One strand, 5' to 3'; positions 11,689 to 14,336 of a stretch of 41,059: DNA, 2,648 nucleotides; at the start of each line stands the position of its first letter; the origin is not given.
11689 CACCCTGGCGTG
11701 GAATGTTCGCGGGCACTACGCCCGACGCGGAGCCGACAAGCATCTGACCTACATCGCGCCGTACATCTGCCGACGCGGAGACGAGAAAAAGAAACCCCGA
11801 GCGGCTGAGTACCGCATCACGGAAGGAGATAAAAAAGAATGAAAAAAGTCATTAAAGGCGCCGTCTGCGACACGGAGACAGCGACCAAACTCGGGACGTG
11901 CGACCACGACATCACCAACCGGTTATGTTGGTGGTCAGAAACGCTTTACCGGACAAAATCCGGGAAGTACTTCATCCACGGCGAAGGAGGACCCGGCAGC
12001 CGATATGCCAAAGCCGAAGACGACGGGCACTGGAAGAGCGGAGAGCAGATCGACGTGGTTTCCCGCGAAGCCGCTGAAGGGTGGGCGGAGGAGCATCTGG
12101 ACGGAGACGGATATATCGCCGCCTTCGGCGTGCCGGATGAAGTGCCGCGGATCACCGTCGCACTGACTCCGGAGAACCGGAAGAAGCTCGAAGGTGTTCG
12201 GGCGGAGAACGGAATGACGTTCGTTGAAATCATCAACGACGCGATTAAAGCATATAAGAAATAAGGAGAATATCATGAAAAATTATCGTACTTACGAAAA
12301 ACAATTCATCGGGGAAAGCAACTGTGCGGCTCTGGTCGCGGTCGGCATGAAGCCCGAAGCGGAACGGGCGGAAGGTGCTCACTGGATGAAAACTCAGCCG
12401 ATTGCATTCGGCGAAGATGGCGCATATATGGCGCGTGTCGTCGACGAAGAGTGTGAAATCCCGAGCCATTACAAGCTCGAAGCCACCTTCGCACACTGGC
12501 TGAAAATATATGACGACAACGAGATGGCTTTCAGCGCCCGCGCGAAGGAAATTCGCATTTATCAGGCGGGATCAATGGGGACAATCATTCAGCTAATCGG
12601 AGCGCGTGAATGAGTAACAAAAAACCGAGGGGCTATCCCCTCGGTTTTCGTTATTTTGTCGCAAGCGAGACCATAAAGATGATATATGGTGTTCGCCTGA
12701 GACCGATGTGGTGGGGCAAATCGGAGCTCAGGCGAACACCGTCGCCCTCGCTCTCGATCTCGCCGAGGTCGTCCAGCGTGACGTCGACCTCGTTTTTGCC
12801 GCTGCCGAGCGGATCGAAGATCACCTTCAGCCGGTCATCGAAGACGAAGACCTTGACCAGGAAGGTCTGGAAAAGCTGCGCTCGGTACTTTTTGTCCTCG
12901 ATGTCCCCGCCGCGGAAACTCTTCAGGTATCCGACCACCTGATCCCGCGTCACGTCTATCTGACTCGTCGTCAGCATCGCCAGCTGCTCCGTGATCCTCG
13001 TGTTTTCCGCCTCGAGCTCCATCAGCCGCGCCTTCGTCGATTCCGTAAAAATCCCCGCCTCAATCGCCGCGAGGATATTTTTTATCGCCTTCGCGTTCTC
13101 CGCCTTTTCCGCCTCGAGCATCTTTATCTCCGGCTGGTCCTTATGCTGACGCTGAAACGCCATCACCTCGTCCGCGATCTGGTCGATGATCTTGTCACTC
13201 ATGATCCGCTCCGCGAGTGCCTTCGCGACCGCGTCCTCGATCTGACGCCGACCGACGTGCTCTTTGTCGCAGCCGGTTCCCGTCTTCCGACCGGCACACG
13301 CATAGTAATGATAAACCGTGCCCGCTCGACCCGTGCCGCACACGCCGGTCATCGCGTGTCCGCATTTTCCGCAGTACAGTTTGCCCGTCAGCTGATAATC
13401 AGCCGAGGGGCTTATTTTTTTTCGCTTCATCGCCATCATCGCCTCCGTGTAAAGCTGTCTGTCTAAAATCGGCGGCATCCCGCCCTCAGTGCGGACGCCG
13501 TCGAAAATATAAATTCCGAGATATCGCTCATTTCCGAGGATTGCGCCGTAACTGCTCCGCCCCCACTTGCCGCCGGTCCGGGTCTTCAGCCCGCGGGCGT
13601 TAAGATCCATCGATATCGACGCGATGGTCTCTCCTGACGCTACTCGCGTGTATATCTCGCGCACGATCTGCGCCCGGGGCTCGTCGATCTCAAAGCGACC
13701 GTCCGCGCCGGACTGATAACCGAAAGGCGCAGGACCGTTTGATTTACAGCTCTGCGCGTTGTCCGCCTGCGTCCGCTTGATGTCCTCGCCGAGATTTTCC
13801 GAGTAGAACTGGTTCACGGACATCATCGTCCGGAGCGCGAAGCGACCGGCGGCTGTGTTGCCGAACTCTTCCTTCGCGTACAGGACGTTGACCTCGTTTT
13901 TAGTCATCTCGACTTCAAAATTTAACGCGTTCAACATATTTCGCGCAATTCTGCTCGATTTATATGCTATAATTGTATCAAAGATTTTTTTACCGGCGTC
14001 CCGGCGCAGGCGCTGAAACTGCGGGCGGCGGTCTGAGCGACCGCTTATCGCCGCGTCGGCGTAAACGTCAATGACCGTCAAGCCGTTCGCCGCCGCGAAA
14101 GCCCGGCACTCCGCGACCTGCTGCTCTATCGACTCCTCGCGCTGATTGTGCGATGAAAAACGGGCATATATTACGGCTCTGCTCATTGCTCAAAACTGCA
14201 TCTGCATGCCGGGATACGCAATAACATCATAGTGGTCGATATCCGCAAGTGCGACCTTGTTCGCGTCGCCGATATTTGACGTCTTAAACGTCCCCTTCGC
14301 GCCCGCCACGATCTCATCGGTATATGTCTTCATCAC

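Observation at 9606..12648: Six-gene island next to the integrase: three unrelated hyper-acidic proteins plus three unknowns, a candidate anti-defence or defence cassette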

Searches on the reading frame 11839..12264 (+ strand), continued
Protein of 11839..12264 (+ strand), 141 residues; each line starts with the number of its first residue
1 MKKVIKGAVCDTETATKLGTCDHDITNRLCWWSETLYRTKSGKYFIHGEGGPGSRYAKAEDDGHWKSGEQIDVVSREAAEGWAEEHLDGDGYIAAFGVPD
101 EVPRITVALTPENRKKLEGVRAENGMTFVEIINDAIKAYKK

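Call 64: fold_search(model_id=the predicted structure, library=pdb)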
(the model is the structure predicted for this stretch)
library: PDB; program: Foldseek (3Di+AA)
matches with E <= 10: 320; with E <= 0.001: 0
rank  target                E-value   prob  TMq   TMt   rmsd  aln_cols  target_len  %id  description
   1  8oxa_A                2.8e-01  0.84  0.33  0.05   6.2        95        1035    8  Cryo-EM structure of ATP8B1-CDC50A in E2-Pi conformation with occluded PS (released 2023-11-29)
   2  3nm7_C                3.1e-01  0.85  0.28  0.48   4.8        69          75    9  Crystal Structure of Borrelia burgdorferi Pur-alpha (released 2010-10-06)
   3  3nm7_D                3.3e-01  0.84  0.28  0.48   4.8        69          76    9  Crystal Structure of Borrelia burgdorferi Pur-alpha (released 2010-10-06)
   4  7pem_A                4.2e-01  0.54  0.33  0.06   9.2       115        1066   12  Cryo-EM structure of phophorylated Drs2p-Cdc50p in a PS and ATP-bound E2P state (released 2022-08-24)
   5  6roj_A                4.4e-01  0.84  0.35  0.05   5.0        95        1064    9  Cryo-EM structure of the activated Drs2p-Cdc50p (released 2019-07-03)
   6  3n8b_B                4.4e-01  0.75  0.26  0.47   4.8        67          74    9  Crystal Structure of Borrelia burgdorferi Pur-alpha (released 2010-10-06)
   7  2vf9_A                6.0e-01  0.07  0.17  0.18  13.2       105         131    8  Crystal structure of bacteriophage PRR1 (released 2008-09-23)
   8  3nm7_A                6.3e-01  0.30  0.27  0.40  16.1        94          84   12  Crystal Structure of Borrelia burgdorferi Pur-alpha (released 2010-10-06)
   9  7py4_A                7.1e-01  0.60  0.32  0.05   6.8        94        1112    8  Cryo-EM structure of ATP8B1-CDC50A in E2P autoinhibited state (released 2022-04-27)
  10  8ox4_A                7.1e-01  0.30  0.32  0.06  17.1       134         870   10  Cryo-EM structure of ATP8B1-CDC50A in E1-ATP conformation (released 2023-11-29)
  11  7wzf                  7.5e-01  0.16  0.21  0.14   8.2        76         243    8  Structural and mechanism analysis of YunM (released 2023-02-22)
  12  9sob_Q                8.5e-01  0.33  0.22  0.11   5.6        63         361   11  Structural Model of the Nuclear Pore Complex in Arabidopsis thaliana (released 2025-11-05)
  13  3n8b_A                9.0e-01  0.38  0.27  0.43   4.6        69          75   10  Crystal Structure of Borrelia burgdorferi Pur-alpha (released 2010-10-06)
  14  3qoo                  9.5e-01  0.06  0.14  0.14  11.1        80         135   11  Crystal structure of hot-dog-like Taci_0573 protein from Thermanaerovibrio acidaminovorans (released 2011-02-23)
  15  8h92_B                1.1e+00  0.15  0.24  0.18   8.9        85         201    9  Ziziphus jujuba adenylyl cyclase (released 2024-01-03)
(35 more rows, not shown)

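Call 66: find_related_loci(query=A3, collection=genome_contigs, flank=5000)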
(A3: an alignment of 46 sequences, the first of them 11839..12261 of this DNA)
Query A3 (141 aa) in genome_contigs; peptide patterns used: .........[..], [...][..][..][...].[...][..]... (x = any residue, [..] = any of these).
90 stretches matched a pattern; 7 encode a relative of the query (tblastn E <= 1e-3); 7 distinct loci.
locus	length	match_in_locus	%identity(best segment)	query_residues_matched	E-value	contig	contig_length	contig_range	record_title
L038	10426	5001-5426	51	1-141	1e-44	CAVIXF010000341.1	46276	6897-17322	Candidatus Gastranaerophilales bacterium HUM_1 isolate H07682-L1_cleanbin_000042 genome assembly, contig: Spades_H07682-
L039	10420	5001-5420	44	1-136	3e-30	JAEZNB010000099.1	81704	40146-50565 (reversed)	MAG: Bacillota bacterium isolate OH_CFB_136 k127_1158567, whole genome shotgun sequence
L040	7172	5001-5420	44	1-136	1e-28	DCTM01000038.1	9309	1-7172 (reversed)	MAG TPA_asm: Firmicutes bacterium UBA1440 UBA1440_contig_55757, whole genome shotgun sequence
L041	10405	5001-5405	40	1-132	2e-25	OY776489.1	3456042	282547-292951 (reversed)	MAG: Candidatus Limiplasma sp. isolate f42c1da1-e33c-4644-afb9-aff4e64e7ad6 genome assembly, chromosome: 1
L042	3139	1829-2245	38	1-134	1e-19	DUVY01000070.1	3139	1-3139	MAG TPA_asm: Clostridiales bacterium isolate AS08sgBPME_79 193967_AS08, whole genome shotgun sequence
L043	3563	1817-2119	38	1-101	1e-18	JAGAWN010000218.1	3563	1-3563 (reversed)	MAG: Ruminiclostridium sp. isolate RGIG8838 Water_deer_Omasum-1__c166983, whole genome shotgun sequence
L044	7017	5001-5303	38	1-101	1e-18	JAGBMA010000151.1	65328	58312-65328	MAG: Ruminiclostridium sp. isolate RGIG9238 Water_deer_Rumen-4__c201982, whole genome shotgun sequence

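Call 88: search_protein_families(library=pfam, proteins=[L011:4655-4948:+, L011:4263-4574:+, L015:4242-4997:+, L038:3836-4261:+], max_evalue=0.1)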
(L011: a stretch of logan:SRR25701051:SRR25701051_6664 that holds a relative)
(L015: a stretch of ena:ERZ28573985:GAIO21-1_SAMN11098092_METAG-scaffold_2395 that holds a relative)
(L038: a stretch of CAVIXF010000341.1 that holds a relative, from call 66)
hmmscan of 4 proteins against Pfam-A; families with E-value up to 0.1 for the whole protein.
L011:4655-4948:+ (97 aa): 1 family
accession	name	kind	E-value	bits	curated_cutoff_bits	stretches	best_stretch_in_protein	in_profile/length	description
PF02201.23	SWIB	-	0.0075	16.5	25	1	1-33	24-56/74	SWIB/MDM2 domain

L011:4263-4574:+ (103 aa): 1 family
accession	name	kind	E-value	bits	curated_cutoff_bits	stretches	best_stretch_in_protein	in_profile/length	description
PF02440.21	Adeno_E3_CR1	-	0.065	13.5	26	1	8-42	29-65/95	Adenovirus E3 region protein CR1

L015:4242-4997:+ (251 aa): 15 families
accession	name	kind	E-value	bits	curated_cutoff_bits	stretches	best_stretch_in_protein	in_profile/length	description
PF18256.6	HscB_4_cys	-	3e-06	27.4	26.2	1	5-26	3-24/27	Co-chaperone HscB tetracysteine metal binding motif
PF18912.6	DZR_2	-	4.8e-06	26.7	27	0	4-60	9-56/56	Double zinc ribbon domain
PF00847.26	AP2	-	7.6e-05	23.4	33.3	1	198-238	1-44/54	AP2 domain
PF24445.1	DUF7564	-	0.00039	21.2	32.2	1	38-82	6-52/76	Family of unknown function (DUF7564)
PF12773.13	DZR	-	0.00039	21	27.3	0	5-59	1-44/45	Double zinc ribbon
PF00130.28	C1_1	-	0.00092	19.4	26.5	0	4-28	13-37/53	Phorbol esters/diacylglycerol binding domain (C1 domain)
PF08274.17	Zn_Ribbon_YjdM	-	0.0034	17.8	30.8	0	85-107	4-26/30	PhnA Zinc-Ribbon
PF12855.13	Ecl1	-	0.0069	17.9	28.3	1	146-192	8-51/170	TORC1 inhibitor Ecl family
PF17283.8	Zn_ribbon_SprT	-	0.011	16.2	28.1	1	18-47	3-34/38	SprT-like zinc ribbon domain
PF24042.1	DUF7351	-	0.011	15.9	31.2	1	51-126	64-137/177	Domain of unknown function (DUF7351)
PF08792.16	A2L_zn_ribbon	-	0.022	14.9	22.9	1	3-25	4-27/33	A2L zinc ribbon domain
PF05766.18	NinG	-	0.025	14.8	25.4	1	143-180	6-42/193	Bacteriophage Lambda NinG protein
PF01363.27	FYVE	-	0.031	14.8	27.8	0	82-149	7-61/67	FYVE zinc finger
PF04423.19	Rad50_zn_hook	-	0.063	13.6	24.3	1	134-158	9-34/52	Rad50 zinc hook motif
PF01155.25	HypA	-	0.064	13.7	28.9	0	85-108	72-94/112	Hydrogenase/urease nickel incorporation, metallochaperone, hypA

L038:3836-4261:+ (141 aa): 0 families

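Call 89: search_protein_families(library=phrogs, proteins=[L011:4655-4948:+, L011:4263-4574:+, L015:4242-4997:+, L038:3836-4261:+], max_evalue=0.01)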
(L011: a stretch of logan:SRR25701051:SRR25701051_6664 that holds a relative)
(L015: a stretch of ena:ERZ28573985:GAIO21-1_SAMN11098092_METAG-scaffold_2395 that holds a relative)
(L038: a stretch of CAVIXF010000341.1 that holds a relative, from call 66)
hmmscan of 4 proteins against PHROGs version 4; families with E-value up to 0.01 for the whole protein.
L011:4655-4948:+ (97 aa): 0 families

L011:4263-4574:+ (103 aa): 0 families

L015:4242-4997:+ (251 aa): 18 families
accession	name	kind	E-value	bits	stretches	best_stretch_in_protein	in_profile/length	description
phrog_99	-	DNA, RNA and nucleotide metabolism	3.5e-12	47.7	1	193-242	208-256/383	HNH endonuclease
phrog_1271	-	DNA, RNA and nucleotide metabolism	4.3e-12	47.1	2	54-192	156-248/361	HNH endonuclease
phrog_1333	-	unknown function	5.6e-10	40.6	2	3-63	101-162/166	-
phrog_4578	-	DNA, RNA and nucleotide metabolism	9e-08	33.1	1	191-247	60-116/130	HNH endonuclease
phrog_3593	-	DNA, RNA and nucleotide metabolism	6.5e-07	30.2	1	189-244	138-195/210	HNH endonuclease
phrog_37506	-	unknown function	1.3e-06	29.2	0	77-122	166-211/214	-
phrog_2862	-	unknown function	2.4e-06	28.8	1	145-180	4-40/118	-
phrog_10714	-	unknown function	3.2e-06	28.3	0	72-108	62-97/109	-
phrog_20494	-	unknown function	3.7e-06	28.3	0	144-173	6-35/115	-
phrog_12986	-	unknown function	0.00024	22.3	0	141-176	4-41/130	-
phrog_13750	-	unknown function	0.0014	19.9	1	145-176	18-49/104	-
phrog_10853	-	unknown function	0.0017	19.5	0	148-169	7-29/93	-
phrog_171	-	DNA, RNA and nucleotide metabolism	0.0021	18.8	1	138-175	33-71/452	NinG/ Rap DNA junction specific endonuclease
phrog_6975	-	unknown function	0.0023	19.2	0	145-170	15-40/149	-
phrog_4852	-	unknown function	0.0054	17.4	0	140-177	26-63/194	-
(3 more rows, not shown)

L038:3836-4261:+ (141 aa): 0 families

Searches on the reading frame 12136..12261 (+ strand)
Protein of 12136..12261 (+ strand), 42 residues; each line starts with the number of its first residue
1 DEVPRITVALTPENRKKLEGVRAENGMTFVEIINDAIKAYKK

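Call 75: search_protein_families(library=pfam, proteins=[window:12136-12261:+], max_evalue=10)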
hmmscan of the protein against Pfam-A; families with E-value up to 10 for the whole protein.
seq(42 aa): 0 families

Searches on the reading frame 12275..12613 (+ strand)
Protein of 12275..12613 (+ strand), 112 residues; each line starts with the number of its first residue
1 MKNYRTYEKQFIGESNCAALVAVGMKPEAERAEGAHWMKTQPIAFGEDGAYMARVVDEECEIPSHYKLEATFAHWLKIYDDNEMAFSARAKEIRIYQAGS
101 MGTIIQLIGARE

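Call 3: search_protein_families(library=pfam, proteins=[window:12275-12613:+], max_evalue=1)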
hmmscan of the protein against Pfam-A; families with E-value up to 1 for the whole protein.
window:12275-12613:+ (112 aa): 0 families

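Call 4: search_protein_families(library=phrogs, proteins=[window:12275-12613:+], max_evalue=1)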
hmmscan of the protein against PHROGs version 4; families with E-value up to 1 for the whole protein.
window:12275-12613:+ (112 aa): 0 families

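Call 5: search_protein_families(library=padloc, proteins=[window:12275-12613:+], max_evalue=1)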
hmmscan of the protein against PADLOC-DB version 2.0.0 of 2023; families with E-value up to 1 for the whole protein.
window:12275-12613:+ (112 aa): 0 families

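Call 6: search_protein_families(library=ncbifam, proteins=[window:12275-12613:+], max_evalue=1)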
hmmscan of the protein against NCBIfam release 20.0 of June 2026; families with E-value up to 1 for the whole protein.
window:12275-12613:+ (112 aa): 0 families

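Call 69: find_related_loci(query=window:12275-12610:+, collection=viral_contigs, flank=4000)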
Query window:12275-12610:+ (112 aa) in viral_contigs; peptide patterns used: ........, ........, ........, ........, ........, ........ (x = any residue, [..] = any of these).
No stretch of DNA in the collection matches any of the patterns.

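Call 82: search_dna_similar(query=window:12275-12610:+, collection=phages, mode=protein, max_evalue=0.01, max_rows=15)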
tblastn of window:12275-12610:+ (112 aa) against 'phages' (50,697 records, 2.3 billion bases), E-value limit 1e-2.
Records with a match: 1; places in all: 1; records where one place covers at least 80% of the query: 1.
Best place of each record, by identity: <60% 1.
By first word of the organism name: Fusobacterium 1.
By host as written in the record: Fusobacterium necrophorum subsp. funduliforme RTG5 1.
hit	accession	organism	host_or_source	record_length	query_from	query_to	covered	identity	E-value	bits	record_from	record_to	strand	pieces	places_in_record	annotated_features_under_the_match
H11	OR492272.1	Fusobacterium phage phiRTG5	Fusobacterium necrophorum subsp. ...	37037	1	108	96%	45.9%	8e-21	91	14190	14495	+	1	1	hypothetical protein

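Call 84: get_annotated_region(hit=H11, flank=4000)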
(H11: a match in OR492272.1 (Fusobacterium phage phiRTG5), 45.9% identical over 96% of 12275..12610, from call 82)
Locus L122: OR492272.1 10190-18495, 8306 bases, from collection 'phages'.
description: Fusobacterium phage phiRTG5, complete genome.
organism: Fusobacterium phage phiRTG5 (NCBI taxid 3079571)
taxonomy: Viruses
host: Fusobacterium necrophorum subsp. funduliforme RTG5; source: -; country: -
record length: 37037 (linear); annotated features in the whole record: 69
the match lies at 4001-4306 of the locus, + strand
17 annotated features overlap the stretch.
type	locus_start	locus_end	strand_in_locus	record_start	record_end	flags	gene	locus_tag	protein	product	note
CDS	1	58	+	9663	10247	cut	-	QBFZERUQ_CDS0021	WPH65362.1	hypothetical protein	unknown function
CDS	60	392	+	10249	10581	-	-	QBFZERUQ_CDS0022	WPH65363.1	hypothetical protein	unknown function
CDS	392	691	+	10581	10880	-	-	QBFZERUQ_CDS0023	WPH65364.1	hypothetical protein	unknown function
CDS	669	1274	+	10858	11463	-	-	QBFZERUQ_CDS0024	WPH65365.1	RNA polymerase sigma factor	transcription regulation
CDS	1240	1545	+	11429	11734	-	-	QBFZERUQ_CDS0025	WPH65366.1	hypothetical protein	unknown function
CDS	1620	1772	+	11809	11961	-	-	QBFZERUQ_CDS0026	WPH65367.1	hypothetical protein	unknown function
CDS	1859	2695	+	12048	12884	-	-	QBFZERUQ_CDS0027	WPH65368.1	DNA methyltransferase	other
CDS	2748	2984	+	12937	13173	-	-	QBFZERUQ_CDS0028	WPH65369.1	excisionase and transcriptional regulator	integration and excision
CDS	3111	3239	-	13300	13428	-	-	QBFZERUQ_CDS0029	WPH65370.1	hypothetical protein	unknown function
CDS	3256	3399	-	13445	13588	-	-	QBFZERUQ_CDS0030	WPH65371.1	hypothetical protein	unknown function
CDS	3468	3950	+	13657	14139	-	-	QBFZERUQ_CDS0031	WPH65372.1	hypothetical protein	unknown function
CDS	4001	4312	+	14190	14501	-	-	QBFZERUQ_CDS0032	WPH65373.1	hypothetical protein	unknown function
CDS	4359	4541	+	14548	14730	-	-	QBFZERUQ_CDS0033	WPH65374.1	hypothetical protein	unknown function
CDS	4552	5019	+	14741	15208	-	-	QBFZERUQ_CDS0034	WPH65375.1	hypothetical protein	unknown function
CDS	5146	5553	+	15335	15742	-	-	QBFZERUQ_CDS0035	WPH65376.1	HTH DNA binding protein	DNA; RNA and nucleotide metabolism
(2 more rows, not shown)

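Call 99: search_solved_structures(query=window:12275-12610:+, max_evalue=10)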
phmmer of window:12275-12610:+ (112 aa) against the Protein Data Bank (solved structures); distinct sequences matched with E-value up to 10: 0.

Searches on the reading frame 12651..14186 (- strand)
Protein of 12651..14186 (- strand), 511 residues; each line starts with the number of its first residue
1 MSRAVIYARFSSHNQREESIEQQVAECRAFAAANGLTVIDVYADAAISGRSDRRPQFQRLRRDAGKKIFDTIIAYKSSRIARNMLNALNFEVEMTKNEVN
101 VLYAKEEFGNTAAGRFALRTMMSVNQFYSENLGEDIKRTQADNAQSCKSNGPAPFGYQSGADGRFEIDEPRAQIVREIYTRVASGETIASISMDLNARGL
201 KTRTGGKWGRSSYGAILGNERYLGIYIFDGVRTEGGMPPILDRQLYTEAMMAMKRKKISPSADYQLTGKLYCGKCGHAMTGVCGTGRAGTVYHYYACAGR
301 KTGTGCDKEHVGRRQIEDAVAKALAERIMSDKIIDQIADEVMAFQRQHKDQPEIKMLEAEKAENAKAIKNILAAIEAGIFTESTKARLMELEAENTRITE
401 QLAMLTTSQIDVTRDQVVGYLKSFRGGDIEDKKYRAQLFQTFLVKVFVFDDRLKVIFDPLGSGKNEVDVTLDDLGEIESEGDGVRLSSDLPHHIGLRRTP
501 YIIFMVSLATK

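Call 3: search_protein_families(library=pfam, proteins=[window:12651-14186:-], max_evalue=1)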
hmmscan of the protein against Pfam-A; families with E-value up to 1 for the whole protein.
window:12651-14186:- (511 aa): 5 families
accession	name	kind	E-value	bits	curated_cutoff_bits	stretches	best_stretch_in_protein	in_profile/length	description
PF00239.26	Resolvase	-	3.1e-27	95.9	23.3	1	4-144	1-140/145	Resolvase, N terminal domain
PF07508.19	Recombinase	-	1.4e-13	51.4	21.1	1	171-254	3-100/102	Recombinase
PF13408.12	Zn_ribbon_recom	-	7.7e-11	42.7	25.3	1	266-324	2-57/58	Recombinase zinc beta ribbon domain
PF22745.1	Nlig-Ia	-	0.13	13.4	27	1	326-357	25-57/92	DNA ligase-like, N-terminal NAD+-binding domain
PF07716.20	bZIP_2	-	0.2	12.2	22.3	1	381-407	27-53/54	Basic region leucine zipper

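Call 4: search_protein_families(library=phrogs, proteins=[window:12651-14186:-], max_evalue=1)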
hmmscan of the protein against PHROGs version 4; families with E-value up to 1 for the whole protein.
window:12651-14186:- (511 aa): 4 families
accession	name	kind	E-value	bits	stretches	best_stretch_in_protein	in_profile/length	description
phrog_95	-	integration and excision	2.2e-108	364.6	1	1-455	87-562/651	integrase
phrog_125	-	DNA, RNA and nucleotide metabolism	1.9e-24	87.6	1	1-222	19-205/254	DNA invertase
phrog_6620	-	integration and excision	1.1e-06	29.4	1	3-103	57-154/201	transposase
phrog_7701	-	DNA, RNA and nucleotide metabolism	0.017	16.4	1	153-256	4-88/137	DNA invertase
